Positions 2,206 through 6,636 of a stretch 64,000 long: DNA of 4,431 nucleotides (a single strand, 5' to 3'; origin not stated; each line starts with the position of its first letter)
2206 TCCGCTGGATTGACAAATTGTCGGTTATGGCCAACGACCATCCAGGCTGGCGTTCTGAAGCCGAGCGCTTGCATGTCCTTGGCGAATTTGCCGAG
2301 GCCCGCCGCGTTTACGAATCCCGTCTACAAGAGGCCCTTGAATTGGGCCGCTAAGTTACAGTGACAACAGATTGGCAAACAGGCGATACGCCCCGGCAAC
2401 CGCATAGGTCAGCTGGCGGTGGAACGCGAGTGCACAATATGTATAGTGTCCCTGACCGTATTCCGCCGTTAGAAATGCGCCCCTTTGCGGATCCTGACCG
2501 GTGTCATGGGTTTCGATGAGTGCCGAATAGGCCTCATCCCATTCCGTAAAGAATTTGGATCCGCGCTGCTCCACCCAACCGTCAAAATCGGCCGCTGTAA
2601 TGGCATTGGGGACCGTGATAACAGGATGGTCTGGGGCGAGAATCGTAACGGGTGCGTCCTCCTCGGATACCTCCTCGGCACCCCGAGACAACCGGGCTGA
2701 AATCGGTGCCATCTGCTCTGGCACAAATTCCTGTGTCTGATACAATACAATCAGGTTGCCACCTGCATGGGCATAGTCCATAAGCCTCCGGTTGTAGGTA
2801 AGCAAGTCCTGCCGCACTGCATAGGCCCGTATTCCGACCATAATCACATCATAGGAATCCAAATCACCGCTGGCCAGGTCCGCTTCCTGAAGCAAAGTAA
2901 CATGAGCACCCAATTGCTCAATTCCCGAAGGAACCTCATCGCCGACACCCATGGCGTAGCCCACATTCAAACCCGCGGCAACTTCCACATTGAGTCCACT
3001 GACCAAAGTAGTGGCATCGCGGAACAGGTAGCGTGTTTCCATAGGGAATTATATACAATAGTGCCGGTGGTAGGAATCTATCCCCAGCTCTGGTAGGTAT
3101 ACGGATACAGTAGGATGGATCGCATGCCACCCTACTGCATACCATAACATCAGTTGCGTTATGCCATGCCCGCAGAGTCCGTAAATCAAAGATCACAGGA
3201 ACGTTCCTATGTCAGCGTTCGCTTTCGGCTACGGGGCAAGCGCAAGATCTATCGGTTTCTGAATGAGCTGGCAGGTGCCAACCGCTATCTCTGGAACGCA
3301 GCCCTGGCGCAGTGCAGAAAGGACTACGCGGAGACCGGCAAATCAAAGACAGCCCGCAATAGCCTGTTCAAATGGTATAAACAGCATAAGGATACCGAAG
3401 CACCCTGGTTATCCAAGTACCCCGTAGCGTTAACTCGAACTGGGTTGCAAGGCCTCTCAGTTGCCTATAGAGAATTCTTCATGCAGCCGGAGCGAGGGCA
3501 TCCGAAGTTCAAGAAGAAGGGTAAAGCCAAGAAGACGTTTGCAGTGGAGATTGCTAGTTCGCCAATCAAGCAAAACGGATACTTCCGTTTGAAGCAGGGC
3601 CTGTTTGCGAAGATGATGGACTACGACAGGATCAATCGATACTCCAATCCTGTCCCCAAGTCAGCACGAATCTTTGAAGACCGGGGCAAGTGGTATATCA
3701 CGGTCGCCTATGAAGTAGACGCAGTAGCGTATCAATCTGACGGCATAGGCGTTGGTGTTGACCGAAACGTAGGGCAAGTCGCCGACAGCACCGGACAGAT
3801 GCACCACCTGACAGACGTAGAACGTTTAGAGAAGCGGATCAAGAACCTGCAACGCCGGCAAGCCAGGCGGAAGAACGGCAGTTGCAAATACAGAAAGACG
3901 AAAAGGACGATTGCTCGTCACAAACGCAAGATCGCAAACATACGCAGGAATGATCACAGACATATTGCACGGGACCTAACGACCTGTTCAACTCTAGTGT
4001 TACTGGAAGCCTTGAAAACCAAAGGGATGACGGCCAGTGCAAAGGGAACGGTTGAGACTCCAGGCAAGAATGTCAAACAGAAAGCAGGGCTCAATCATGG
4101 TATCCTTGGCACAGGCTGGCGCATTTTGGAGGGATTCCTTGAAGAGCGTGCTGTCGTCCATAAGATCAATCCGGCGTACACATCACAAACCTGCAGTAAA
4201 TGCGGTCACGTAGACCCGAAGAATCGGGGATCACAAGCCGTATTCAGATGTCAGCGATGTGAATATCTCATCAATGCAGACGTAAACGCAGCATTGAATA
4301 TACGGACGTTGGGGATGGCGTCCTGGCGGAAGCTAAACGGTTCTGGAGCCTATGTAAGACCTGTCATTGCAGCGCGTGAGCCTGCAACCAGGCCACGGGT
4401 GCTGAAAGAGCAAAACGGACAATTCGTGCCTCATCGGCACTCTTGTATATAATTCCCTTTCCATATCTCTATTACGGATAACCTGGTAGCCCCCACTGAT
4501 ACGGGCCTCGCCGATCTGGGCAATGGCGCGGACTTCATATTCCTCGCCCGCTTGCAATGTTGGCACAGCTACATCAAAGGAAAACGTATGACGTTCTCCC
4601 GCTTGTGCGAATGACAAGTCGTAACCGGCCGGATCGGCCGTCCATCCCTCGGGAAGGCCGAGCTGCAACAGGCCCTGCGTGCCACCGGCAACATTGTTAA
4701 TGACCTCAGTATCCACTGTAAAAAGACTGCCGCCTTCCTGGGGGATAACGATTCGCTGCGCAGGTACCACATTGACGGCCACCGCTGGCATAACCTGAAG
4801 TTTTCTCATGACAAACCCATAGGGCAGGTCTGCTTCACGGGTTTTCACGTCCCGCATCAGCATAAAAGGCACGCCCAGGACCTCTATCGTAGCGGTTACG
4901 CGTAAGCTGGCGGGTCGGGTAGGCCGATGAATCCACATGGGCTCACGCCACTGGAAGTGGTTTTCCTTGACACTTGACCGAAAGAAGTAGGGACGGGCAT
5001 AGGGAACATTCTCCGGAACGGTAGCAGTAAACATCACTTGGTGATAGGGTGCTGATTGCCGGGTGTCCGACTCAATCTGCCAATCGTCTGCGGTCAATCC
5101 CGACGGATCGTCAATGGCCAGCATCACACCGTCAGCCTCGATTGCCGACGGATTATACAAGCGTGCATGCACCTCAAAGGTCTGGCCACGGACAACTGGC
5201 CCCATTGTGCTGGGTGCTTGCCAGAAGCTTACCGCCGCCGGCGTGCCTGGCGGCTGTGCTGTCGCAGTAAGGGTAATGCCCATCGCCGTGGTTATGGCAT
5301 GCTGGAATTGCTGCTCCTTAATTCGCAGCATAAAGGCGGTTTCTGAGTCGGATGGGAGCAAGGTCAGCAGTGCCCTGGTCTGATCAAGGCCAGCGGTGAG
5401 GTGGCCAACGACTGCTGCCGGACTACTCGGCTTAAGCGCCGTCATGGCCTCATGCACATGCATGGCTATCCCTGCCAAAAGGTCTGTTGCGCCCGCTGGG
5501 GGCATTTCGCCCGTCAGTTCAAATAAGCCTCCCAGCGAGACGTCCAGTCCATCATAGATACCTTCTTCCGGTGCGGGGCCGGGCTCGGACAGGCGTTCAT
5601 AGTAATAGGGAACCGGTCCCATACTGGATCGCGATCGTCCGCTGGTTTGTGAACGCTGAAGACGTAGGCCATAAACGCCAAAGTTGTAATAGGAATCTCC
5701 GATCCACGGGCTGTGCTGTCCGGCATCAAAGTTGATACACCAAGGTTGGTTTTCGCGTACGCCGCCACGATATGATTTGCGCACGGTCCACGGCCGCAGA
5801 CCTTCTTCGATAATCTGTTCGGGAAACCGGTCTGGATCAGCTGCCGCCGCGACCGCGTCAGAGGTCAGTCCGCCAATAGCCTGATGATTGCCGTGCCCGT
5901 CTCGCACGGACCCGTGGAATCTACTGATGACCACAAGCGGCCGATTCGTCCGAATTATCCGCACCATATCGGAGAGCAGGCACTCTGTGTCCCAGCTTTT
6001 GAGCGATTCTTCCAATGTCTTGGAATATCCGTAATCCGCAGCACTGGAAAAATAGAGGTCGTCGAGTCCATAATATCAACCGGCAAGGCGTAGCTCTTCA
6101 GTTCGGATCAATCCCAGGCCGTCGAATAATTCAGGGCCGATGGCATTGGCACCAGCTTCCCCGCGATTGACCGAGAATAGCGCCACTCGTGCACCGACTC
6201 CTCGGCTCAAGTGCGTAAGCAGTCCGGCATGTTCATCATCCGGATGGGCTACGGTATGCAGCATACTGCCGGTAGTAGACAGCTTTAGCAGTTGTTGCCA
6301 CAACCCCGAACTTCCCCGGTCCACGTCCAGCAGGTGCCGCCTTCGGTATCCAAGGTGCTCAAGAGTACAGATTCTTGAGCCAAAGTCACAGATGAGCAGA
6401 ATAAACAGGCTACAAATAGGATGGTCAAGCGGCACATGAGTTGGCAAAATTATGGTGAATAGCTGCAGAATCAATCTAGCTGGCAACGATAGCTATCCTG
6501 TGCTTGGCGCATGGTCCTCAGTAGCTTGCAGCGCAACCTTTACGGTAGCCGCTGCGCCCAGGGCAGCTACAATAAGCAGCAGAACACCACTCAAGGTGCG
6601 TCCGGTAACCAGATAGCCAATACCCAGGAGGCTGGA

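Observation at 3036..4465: tnpB-only element with 26-bp terminal inverted repeats and a perfect 8-bp target-site duplication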

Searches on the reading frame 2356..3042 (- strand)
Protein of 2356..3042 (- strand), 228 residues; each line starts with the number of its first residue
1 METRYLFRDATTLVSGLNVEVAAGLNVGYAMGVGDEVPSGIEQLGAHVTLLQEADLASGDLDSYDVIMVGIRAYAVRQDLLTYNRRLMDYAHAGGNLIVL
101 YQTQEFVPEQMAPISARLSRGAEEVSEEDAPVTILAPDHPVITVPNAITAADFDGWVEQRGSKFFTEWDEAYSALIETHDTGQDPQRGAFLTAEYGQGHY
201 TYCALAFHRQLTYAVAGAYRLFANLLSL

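Call 4: search_protein_families(library=pfam, proteins=[window:2356-3042:-], max_evalue=0.01)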
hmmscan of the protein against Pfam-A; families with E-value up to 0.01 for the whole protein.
window:2356-3042:- (228 aa): 1 family
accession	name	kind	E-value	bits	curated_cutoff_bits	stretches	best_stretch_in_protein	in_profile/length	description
PF08532.16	Glyco_hydro_42M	-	0.0042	17.1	25.8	0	58-215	52-196/207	Beta-galactosidase trimerisation domain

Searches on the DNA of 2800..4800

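Call 7: search_rna_families(source=window, start=2800, end=4800, threshold=evalue, max_evalue=1)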
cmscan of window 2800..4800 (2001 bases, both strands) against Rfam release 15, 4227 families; matches with E-value up to 1: 0.
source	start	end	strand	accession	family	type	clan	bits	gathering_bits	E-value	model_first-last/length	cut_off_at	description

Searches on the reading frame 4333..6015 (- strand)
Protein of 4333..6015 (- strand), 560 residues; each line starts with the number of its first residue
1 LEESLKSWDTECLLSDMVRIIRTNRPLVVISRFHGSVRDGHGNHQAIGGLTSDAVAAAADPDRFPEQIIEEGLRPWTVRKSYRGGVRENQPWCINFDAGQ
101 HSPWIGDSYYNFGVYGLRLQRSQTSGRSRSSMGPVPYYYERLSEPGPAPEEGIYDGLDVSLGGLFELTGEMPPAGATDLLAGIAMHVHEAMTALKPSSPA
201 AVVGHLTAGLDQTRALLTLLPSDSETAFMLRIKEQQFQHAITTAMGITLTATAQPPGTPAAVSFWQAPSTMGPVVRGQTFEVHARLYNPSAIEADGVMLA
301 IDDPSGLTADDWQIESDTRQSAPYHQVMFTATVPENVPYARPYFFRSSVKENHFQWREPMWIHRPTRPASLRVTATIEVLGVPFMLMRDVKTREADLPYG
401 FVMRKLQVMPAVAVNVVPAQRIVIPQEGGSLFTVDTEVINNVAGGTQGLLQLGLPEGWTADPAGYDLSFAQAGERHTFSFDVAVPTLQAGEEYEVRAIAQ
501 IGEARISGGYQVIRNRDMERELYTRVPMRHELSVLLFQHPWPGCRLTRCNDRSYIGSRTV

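Call 4: search_protein_families(library=pfam, proteins=[window:4333-6015:-], max_evalue=0.01)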
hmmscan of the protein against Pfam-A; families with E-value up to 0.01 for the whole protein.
window:4333-6015:- (560 aa): 1 family
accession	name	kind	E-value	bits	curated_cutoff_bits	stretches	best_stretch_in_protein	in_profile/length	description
PF10633.15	NPCBM_assoc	-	4.5e-06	27.2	24.4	1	431-500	6-76/78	NPCBM-associated, NEW3 domain of alpha-galactosidase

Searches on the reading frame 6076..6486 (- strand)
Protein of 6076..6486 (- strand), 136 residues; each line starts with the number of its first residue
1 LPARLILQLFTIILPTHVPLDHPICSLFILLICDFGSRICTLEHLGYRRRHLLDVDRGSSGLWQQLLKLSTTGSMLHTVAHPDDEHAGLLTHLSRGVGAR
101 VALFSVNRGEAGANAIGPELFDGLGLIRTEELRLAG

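Call 4: search_protein_families(library=pfam, proteins=[window:6076-6486:-], max_evalue=0.01)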
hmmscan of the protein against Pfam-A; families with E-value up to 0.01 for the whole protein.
window:6076-6486:- (136 aa): 1 family
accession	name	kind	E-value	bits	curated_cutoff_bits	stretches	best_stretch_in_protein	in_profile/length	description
PF02585.22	PIG-L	-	2.9e-05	25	28.2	1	78-135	3-62/129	GlcNAc-PI de-N-acetylase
